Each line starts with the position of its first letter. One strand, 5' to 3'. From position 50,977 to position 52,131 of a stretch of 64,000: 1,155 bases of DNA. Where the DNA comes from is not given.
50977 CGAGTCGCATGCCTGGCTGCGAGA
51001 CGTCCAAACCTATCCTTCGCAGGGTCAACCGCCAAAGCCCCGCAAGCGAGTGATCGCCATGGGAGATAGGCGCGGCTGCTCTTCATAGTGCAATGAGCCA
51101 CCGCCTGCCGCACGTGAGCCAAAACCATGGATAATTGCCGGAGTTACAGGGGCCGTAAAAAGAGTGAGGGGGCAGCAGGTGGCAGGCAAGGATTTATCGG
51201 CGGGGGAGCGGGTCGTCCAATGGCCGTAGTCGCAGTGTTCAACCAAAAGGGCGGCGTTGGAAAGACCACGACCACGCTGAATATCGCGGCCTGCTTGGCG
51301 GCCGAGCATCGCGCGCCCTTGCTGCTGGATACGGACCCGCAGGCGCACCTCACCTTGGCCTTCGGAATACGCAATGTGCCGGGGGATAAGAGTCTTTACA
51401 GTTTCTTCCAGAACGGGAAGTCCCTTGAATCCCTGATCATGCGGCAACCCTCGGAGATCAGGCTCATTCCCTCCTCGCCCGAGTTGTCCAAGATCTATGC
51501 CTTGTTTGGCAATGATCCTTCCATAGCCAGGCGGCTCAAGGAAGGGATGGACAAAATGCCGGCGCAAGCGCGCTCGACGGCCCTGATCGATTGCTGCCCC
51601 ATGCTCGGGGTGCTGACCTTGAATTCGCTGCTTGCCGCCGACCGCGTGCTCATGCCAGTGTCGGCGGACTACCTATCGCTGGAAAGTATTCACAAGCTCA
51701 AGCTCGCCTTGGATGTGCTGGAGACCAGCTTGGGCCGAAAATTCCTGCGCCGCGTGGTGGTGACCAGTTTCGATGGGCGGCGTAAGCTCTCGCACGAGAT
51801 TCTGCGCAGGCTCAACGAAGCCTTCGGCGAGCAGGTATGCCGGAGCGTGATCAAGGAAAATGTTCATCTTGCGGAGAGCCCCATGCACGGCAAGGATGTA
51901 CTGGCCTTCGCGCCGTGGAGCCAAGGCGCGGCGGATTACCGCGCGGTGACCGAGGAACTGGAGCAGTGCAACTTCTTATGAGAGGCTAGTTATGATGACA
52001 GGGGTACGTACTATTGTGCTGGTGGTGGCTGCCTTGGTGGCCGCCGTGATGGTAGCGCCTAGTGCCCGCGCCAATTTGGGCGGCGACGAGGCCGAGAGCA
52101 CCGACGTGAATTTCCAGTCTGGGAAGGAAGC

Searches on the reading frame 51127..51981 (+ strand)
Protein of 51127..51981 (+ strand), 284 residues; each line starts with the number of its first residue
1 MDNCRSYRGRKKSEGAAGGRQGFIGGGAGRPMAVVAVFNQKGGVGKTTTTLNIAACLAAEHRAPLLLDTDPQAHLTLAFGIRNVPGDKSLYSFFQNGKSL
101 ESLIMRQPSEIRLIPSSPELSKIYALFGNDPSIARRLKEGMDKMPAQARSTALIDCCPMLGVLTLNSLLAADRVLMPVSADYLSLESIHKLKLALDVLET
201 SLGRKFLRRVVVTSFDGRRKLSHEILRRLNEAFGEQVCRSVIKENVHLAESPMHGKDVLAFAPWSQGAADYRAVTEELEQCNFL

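Call 45: search_protein_families(library=pfam, proteins=[window:51127-51981:+], max_evalue=1e-8)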
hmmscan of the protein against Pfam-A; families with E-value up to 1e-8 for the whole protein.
window:51127-51981:+ (284 aa): 2 families
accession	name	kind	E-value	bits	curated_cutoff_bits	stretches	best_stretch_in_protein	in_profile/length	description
PF13614.12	AAA_31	-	6.1e-35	121.2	27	1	32-199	1-168/177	AAA domain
PF01656.29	CbiA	-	6e-18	65.4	25.4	1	35-257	1-124/125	CobQ/CobB/MinD/ParA nucleotide binding domain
